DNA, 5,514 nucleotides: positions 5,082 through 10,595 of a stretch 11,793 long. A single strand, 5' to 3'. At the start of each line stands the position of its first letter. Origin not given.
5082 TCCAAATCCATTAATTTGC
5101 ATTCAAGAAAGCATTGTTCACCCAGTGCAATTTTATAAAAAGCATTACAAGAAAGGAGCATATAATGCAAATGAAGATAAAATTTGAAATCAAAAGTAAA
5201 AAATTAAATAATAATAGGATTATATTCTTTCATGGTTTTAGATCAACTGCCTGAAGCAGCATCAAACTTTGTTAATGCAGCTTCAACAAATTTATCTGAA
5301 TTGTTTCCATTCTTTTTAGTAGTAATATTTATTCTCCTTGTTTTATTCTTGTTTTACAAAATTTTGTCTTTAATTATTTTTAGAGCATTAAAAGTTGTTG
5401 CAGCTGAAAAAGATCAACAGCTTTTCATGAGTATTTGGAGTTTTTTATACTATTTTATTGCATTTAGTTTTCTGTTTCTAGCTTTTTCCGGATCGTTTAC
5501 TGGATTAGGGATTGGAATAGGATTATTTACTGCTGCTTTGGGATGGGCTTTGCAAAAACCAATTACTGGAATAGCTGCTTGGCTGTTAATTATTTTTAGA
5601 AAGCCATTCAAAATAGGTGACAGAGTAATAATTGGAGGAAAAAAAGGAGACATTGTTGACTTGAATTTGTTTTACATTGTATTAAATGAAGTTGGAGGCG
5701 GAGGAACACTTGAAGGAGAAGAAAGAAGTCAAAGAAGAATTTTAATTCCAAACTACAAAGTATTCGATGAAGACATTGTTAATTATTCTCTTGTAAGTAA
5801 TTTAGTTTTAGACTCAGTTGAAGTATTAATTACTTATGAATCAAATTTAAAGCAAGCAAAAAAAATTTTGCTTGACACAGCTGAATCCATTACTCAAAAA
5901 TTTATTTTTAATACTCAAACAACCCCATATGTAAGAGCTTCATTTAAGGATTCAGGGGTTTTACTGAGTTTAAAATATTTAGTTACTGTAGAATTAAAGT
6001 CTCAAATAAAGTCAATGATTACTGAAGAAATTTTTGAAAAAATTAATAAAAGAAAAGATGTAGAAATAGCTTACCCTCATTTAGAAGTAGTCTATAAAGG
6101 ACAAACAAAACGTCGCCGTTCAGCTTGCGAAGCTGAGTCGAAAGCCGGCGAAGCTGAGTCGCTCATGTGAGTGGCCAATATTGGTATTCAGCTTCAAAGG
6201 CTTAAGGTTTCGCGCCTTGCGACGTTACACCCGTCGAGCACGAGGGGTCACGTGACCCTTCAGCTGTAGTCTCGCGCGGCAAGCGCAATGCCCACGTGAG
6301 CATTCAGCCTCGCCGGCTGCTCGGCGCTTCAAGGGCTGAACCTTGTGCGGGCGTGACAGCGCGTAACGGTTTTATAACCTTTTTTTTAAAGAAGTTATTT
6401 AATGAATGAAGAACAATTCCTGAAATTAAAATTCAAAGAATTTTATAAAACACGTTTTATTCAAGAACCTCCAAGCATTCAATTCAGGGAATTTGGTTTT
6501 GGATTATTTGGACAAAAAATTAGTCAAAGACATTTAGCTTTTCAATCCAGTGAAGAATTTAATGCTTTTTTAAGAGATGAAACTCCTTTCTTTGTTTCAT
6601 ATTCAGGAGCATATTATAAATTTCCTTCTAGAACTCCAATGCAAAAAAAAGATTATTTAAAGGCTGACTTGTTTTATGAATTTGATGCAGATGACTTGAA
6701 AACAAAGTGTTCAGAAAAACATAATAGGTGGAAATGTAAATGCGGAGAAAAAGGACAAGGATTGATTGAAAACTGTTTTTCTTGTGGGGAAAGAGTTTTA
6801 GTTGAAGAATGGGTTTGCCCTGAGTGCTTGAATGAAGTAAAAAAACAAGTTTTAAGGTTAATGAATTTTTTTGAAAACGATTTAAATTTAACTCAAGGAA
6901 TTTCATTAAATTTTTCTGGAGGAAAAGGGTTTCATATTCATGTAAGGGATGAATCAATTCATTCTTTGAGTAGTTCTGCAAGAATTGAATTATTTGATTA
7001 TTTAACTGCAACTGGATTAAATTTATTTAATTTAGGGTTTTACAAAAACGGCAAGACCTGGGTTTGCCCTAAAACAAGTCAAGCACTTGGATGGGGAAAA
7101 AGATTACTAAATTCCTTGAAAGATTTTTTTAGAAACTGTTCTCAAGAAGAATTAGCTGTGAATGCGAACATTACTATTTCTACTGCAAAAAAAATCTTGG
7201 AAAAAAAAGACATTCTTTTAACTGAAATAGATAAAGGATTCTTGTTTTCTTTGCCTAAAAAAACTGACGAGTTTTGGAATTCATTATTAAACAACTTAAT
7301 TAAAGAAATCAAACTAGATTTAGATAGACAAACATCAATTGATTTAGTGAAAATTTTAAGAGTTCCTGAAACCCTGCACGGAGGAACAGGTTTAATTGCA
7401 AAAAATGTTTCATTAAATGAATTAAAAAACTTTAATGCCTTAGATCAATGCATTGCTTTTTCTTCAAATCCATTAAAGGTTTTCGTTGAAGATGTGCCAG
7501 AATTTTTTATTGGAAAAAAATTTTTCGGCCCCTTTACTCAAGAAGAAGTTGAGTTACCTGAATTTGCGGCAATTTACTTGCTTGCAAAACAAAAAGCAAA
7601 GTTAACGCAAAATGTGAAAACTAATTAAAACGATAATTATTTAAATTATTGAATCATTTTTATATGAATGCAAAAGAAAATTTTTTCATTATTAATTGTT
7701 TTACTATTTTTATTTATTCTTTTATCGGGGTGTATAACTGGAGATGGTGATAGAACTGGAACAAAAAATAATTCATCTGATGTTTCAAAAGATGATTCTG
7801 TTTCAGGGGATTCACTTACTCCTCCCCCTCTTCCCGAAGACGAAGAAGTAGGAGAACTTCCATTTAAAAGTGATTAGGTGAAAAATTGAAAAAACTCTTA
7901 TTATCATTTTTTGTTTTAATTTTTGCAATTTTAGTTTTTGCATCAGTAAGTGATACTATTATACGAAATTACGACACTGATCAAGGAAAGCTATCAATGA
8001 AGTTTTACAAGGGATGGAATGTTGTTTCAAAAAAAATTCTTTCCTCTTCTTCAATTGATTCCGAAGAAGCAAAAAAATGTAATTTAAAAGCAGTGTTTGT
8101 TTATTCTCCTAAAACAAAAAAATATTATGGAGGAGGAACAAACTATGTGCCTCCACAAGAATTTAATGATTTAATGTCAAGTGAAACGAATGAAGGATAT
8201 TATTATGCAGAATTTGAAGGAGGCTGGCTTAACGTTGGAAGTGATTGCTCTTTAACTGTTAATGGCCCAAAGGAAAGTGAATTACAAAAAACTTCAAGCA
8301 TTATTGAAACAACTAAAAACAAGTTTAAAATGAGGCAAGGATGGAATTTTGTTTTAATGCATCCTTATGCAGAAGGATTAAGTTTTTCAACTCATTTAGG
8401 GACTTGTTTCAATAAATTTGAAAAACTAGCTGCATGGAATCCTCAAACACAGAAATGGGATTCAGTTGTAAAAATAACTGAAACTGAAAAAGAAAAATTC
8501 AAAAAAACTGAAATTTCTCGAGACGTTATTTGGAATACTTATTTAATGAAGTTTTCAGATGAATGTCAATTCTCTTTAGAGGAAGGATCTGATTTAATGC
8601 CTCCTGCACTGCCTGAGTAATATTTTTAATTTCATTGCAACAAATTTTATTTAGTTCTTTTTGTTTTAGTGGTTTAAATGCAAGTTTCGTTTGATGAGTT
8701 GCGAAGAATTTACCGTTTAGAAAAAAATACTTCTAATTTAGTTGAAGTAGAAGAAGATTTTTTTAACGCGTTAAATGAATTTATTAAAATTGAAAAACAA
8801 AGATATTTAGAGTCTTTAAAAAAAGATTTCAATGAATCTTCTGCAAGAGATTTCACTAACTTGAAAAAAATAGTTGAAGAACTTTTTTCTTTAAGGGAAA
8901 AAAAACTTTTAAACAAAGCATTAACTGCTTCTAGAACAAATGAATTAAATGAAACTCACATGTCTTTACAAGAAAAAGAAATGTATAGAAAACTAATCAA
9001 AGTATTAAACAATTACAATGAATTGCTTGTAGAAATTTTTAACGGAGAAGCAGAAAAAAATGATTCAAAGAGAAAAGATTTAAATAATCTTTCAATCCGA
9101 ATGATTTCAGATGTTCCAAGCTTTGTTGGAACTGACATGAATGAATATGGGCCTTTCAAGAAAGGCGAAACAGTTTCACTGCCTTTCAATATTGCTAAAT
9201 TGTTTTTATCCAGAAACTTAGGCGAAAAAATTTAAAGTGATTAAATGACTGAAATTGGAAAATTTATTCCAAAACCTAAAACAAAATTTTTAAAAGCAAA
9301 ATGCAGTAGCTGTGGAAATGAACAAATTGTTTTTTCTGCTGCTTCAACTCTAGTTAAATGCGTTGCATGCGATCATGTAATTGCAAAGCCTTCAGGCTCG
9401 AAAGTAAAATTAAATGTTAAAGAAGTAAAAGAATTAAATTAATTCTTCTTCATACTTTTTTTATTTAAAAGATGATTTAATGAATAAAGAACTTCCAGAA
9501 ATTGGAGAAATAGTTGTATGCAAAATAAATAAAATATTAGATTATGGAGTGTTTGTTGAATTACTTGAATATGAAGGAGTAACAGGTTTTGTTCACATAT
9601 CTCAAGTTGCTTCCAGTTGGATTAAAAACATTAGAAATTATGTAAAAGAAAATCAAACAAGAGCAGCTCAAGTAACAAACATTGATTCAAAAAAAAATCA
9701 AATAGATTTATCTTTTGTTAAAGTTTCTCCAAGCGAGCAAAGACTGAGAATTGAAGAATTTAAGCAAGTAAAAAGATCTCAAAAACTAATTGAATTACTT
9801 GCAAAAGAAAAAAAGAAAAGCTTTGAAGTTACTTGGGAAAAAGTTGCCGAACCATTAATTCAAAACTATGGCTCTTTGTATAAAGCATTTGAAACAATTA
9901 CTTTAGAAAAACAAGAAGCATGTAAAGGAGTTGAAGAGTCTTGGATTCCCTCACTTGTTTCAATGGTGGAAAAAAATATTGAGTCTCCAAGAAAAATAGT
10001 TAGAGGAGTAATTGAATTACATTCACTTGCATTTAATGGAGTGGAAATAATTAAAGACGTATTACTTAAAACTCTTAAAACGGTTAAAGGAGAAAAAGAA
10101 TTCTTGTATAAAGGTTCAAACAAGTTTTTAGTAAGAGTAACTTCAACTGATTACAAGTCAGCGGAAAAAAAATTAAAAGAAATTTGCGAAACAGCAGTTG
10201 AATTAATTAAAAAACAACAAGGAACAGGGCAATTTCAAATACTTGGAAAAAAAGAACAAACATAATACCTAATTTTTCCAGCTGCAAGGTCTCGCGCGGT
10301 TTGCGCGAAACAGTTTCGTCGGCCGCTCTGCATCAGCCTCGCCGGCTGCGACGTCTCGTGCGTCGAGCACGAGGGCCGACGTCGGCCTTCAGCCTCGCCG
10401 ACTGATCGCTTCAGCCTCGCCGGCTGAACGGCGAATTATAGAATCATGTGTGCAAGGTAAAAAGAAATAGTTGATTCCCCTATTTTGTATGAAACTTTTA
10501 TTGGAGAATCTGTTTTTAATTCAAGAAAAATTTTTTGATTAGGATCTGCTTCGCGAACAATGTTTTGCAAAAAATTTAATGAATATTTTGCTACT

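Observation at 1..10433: A family of GC-rich, hairpin-dense mosaic repeat islands in the intergenic spacers of a very AT-rich archaeal locus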

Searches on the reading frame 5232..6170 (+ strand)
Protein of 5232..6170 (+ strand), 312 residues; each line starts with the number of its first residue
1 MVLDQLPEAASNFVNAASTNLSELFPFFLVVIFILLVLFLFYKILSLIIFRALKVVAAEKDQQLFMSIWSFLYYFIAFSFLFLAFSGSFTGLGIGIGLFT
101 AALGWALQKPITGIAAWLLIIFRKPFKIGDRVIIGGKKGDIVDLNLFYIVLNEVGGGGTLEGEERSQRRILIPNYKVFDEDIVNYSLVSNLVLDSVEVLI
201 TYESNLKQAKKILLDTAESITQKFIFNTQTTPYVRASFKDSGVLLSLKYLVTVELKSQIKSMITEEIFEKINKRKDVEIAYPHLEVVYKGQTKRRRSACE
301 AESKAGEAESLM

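Call 14: search_protein_families(library=pfam, proteins=[window:5232-6170:+], max_evalue=0.01)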
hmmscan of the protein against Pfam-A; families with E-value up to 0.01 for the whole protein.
window:5232-6170:+ (312 aa): 1 family
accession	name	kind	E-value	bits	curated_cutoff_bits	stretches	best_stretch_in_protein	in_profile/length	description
PF00924.24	MS_channel_2nd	-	3.7e-12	46.6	20.2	1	110-186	2-67/68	Mechanosensitive ion channel, beta-domain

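Call 48: find_encoding_contigs(protein=window:5232-6170:+, flank=10000, max_places=10)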
Protein window:5232-6170:+ (312 aa): no gene with exactly this product is on record in the collection.

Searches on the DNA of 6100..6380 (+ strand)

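Call 64: search_dna_similar(query=window:6105-6375:+, collection=phages, mode=distant, max_evalue=0.01, max_rows=10)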
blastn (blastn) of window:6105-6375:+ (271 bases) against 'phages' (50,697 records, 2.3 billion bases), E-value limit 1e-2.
No match.

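Call 69: search_rna_families(source=window, start=6100, end=6380, threshold=evalue, max_evalue=1, show_alignments=2)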
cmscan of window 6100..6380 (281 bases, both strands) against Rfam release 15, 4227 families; matches with E-value up to 1: 1.
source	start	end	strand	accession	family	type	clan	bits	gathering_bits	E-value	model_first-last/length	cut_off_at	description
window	6216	6300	-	RF03078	chrB-a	Cis-reg;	-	30.1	43.9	0.0015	1-80/80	no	chrB-a RNA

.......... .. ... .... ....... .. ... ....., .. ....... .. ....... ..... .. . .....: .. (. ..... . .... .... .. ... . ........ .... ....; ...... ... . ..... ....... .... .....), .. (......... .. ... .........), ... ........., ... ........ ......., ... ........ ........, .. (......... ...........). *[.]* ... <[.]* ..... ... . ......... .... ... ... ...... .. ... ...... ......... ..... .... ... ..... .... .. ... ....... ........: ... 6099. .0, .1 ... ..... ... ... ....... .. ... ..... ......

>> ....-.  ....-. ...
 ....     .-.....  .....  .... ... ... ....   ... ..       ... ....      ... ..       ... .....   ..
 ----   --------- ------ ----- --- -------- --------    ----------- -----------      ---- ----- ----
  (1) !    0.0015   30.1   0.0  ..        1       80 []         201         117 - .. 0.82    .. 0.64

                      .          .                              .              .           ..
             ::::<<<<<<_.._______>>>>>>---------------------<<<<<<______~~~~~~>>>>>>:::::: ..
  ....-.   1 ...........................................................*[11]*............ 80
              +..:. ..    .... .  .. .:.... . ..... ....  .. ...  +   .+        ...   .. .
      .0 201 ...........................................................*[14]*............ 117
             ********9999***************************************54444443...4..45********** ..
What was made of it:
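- The chrB-a score comes mainly from an unpaired linker, and the alignment has 4 non-canonical pairs (call 69).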

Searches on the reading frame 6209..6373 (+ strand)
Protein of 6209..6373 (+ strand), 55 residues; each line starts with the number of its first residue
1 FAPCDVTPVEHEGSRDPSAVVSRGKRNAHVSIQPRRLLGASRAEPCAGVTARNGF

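Call 46: search_protein_representatives(protein=window:6209-6373:+)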
Query: 55 residues. Proteins with E-value up to 0.001 (for the whole library): 0; up to 1e-10: 0; up to 1e-30: 0. The best 0 are listed.
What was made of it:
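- Tried and rejected: The 55-aa frame of C against 1.84 billion representatives: 0 hits (call 46).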

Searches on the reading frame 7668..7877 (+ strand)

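Call 52: search_protein_families(library=pfam, proteins=[window:7668-7877:+], max_evalue=0.1)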
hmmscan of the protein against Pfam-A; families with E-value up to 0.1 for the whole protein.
window:7668-7877:+ (69 aa): 1 family
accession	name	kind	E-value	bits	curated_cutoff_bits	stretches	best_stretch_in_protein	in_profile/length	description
PF25184.1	YxzE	-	0.024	16.1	40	1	6-49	4-48/65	YxzE-like putative bacteriocin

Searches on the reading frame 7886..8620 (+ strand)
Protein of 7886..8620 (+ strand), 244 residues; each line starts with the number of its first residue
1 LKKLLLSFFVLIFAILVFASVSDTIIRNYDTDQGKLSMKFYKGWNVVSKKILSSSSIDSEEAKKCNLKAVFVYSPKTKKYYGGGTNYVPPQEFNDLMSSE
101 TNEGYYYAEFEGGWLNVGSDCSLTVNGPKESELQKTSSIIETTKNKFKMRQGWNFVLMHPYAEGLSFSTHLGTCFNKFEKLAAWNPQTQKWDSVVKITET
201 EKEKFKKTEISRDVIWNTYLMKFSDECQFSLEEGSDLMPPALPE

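Call 14: search_protein_families(library=pfam, proteins=[window:7886-8620:+], max_evalue=0.01)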
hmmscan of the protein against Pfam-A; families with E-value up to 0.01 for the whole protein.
window:7886-8620:+ (244 aa): 1 family
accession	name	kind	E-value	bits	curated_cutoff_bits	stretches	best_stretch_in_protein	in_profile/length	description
PF17684.7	SCAB-PH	-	0.0068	17.1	26.4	0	134-212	18-93/108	PH domain of plant-specific actin-binding protein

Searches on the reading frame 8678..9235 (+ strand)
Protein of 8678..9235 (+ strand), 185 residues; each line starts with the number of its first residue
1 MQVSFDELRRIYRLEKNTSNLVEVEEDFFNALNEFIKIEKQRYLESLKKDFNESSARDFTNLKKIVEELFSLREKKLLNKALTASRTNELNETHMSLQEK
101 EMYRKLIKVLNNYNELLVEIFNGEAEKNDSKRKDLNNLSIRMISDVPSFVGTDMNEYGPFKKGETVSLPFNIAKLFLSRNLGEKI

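Call 14: search_protein_families(library=pfam, proteins=[window:8678-9235:+], max_evalue=0.01)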
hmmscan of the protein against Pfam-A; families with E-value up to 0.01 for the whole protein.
window:8678-9235:+ (185 aa): 2 families
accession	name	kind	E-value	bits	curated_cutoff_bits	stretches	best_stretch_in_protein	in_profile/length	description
PF22090.1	Gins51_C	-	6e-15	55.2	27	1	140-185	3-48/48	Gins51, C-terminal domain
PF05916.17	Sld5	-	0.00044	20.9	22.3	1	26-114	19-98/102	GINS complex protein helical bundle domain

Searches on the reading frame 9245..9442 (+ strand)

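Call 52: search_protein_families(library=pfam, proteins=[window:9245-9442:+], max_evalue=0.1)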
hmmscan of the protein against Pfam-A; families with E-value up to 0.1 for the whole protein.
window:9245-9442:+ (65 aa): 6 families
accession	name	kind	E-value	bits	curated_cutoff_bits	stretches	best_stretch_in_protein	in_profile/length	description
PF01667.23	Ribosomal_S27e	-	3.2e-17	62.4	24.5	1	11-58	1-48/55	Ribosomal protein S27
PF13248.11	Zn_ribbon_3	-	0.0091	15.9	27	0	37-48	3-13/26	zinc-ribbon domain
PF13717.11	Zn_ribbon_4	-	0.024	15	30.3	0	32-46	21-35/36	zinc-ribbon domain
PF12760.12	Zn_ribbon_IS1595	-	0.035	14.5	25.4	1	18-44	19-45/46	Transposase zinc-ribbon domain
PF01096.23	Zn_ribbon_TFIIS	-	0.038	14.2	21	0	18-44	1-36/39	Transcription factor S-II (TFIIS)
PF12172.15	zf-ChsH2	-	0.077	13.3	23.2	0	15-24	9-18/37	ChsH2, rubredoxin-like zinc ribbon domain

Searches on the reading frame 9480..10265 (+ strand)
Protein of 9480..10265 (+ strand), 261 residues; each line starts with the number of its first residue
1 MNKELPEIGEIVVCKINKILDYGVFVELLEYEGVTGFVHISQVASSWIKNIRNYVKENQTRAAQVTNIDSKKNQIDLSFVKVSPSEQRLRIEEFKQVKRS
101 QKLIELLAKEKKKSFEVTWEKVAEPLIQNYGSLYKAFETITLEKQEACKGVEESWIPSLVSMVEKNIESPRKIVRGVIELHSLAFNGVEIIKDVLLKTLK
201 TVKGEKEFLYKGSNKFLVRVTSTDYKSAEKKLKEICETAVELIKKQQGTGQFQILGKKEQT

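Call 52: search_protein_families(library=pfam, proteins=[window:9480-10265:+], max_evalue=0.1)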
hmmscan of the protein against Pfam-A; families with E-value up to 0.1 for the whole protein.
window:9480-10265:+ (261 aa): 8 families
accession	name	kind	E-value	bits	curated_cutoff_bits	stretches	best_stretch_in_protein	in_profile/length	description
PF07541.17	EIF_2_alpha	-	1.7e-18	67.1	22.8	1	119-225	2-114/114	Eukaryotic translation initiation factor 2 alpha subunit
PF00575.29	S1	-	4.2e-12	46.7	22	1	6-78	2-72/74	S1 RNA binding domain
PF18689.6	PriX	-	0.00072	20.2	25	0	38-74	50-86/95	Primase X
PF10447.15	EXOSC1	-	0.0011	20.1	21.2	1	5-79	1-76/112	Exosome component EXOSC1/CSL4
PF19453.4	DUF5991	-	0.0026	18.5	24.3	1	59-123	46-104/122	Family of unknown function (DUF5991)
PF23459.1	S1_RRP5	-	0.013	16.5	27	1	9-79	4-72/72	RRP5 S1 domain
PF13066.11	DUF3929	-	0.038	14.5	25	0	199-222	8-31/64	Protein of unknown function (DUF3929)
PF21710.3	Spt6_S1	-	0.045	14.5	27.5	0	8-80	16-87/91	Spt6, S1/OB domain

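Call 56: find_encoding_contigs(protein=window:9480-10265:+, flank=10000, max_places=10)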
Protein window:9480-10265:+ (261 aa): 2 contigs read that carry it; 2 places shown.
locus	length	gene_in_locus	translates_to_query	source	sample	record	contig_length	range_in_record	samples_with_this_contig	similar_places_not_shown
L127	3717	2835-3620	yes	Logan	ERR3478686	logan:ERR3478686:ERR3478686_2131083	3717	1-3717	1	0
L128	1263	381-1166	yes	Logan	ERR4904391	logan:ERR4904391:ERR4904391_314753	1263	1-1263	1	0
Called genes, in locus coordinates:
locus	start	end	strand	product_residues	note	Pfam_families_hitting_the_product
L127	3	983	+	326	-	?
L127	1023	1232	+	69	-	-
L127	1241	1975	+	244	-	-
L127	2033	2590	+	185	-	PF22090:Gins51_C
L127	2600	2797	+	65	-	PF01667:Ribosomal_S27e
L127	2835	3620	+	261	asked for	PF00575:S1, PF07541:EIF_2_alpha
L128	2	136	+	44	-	?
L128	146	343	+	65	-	PF01667:Ribosomal_S27e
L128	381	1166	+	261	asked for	PF00575:S1, PF07541:EIF_2_alpha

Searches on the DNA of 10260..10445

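Call 70: search_rna_families(source=window, start=10260, end=10445, threshold=evalue, max_evalue=1, show_alignments=1)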
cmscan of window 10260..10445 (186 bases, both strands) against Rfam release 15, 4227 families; matches with E-value up to 1: 1.
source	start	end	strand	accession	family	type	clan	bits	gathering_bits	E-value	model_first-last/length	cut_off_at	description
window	10290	10329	-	RF01861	TB9Cs1H1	Gene; snRNA; snoRNA; HACA-box;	-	16.5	55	0.51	1-63/63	no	Trypanosomatid snoRNA TB9Cs1H1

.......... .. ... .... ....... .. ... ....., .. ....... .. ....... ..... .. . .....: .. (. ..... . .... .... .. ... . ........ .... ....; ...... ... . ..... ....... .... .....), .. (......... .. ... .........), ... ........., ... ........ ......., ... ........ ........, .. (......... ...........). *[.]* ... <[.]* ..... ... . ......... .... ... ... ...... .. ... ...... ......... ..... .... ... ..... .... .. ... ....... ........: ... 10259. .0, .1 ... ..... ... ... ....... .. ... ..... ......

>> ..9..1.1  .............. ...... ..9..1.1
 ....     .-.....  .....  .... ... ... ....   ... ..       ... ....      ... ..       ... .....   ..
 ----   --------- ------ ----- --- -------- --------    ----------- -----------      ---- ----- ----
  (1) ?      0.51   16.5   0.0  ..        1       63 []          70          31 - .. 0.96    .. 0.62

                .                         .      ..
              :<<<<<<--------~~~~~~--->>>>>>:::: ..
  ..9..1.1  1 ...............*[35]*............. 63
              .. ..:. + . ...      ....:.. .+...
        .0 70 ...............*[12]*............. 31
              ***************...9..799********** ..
